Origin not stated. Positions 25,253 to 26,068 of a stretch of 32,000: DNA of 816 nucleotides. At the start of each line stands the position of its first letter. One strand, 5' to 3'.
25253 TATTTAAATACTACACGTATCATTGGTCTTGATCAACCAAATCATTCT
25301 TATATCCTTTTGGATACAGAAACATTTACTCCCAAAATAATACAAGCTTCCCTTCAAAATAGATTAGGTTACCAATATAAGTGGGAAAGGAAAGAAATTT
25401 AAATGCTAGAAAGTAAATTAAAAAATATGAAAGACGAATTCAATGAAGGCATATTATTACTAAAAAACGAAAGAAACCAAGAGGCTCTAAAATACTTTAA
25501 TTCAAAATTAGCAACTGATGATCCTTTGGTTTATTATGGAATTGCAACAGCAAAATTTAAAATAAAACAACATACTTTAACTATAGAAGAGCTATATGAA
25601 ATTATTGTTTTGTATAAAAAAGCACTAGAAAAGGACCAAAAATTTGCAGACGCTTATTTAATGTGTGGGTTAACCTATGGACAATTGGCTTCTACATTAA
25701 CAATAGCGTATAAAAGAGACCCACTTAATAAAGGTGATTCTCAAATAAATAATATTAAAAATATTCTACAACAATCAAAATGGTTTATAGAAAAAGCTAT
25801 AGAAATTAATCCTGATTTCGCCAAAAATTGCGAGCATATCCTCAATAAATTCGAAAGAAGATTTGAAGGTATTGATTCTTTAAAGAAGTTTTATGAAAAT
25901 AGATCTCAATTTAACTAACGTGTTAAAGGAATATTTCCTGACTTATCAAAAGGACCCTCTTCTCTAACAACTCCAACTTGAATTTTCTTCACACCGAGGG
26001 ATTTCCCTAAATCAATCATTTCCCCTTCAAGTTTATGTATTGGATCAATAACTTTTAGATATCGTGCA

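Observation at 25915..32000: Giant (more than 2,027 aa) mosaic protein: beta-sandwich repeats, dockerin, Cys/Asp repeats, membrane anchor and a large C-terminal region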

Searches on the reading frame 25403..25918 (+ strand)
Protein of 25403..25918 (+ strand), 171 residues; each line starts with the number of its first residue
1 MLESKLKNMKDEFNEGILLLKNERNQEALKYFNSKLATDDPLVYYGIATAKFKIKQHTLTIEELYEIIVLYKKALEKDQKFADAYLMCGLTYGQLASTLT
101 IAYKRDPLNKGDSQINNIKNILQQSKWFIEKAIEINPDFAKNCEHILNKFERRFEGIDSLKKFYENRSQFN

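Call 16: search_protein_families(library=pfam, proteins=[window:25403-25918:+], max_evalue=0.01)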
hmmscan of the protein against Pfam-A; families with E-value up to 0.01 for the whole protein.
window:25403-25918:+ (171 aa): 4 families
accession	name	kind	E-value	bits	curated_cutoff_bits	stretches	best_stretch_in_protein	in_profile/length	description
PF13414.12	TPR_11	-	1.7e-07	31.3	26.8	1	68-95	14-41/42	TPR repeat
PF13431.12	TPR_17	-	3.2e-06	27.4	24.4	1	70-94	1-25/34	Tetratricopeptide repeat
PF00515.34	TPR_1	-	2.2e-05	24.5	27.8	0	13-33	5-25/34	Tetratricopeptide repeat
PF07719.23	TPR_2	-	0.0014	19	27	0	13-33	5-25/34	Tetratricopeptide repeat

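Call 93: search_protein_families(library=padloc, proteins=[window:25403-25915:+], max_evalue=1)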
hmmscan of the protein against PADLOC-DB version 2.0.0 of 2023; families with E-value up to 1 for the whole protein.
window:25403-25915:+ (171 aa): 0 families

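Call 94: search_protein_families(library=ncbifam, proteins=[window:25403-25915:+], max_evalue=0.01)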
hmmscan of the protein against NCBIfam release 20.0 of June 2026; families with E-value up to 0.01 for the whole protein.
window:25403-25915:+ (171 aa): 0 families
